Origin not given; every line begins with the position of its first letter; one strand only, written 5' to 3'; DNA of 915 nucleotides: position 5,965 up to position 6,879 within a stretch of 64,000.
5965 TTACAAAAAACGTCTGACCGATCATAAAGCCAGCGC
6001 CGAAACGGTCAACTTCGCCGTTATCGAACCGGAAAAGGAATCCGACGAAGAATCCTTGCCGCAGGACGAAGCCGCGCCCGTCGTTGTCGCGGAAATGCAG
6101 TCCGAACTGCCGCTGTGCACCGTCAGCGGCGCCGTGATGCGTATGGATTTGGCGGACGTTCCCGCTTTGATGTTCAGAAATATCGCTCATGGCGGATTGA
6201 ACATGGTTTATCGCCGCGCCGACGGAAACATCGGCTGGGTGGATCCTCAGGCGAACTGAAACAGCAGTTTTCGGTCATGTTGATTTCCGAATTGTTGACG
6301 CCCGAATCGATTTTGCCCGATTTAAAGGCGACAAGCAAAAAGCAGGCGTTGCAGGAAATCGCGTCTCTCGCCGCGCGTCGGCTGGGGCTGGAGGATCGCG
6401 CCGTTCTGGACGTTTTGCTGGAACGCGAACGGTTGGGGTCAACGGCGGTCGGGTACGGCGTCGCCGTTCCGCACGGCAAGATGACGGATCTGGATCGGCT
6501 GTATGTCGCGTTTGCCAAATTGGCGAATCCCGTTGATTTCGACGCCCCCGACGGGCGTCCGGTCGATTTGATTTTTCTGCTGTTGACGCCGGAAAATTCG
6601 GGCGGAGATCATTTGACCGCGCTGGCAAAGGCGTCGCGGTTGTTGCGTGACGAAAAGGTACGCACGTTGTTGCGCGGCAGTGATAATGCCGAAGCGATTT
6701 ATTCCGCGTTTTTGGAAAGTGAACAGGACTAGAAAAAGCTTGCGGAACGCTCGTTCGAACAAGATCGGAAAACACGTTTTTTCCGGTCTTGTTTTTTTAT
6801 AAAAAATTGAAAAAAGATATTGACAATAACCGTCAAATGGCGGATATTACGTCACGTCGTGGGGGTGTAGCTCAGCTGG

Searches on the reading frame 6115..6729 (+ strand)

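Call 61: search_protein_families(library=pfam, proteins=[window:6115-6729:+], max_evalue=0.001)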
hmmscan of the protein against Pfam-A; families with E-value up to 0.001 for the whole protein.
window:6115-6729:+ (205 aa): 1 family
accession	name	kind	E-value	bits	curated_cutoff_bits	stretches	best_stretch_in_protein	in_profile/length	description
PF00359.27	PTS_EIIA_2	-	1.3e-31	110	27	1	60-200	2-142/144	Phosphoenolpyruvate-dependent sugar phosphotransferase system, EIIA 2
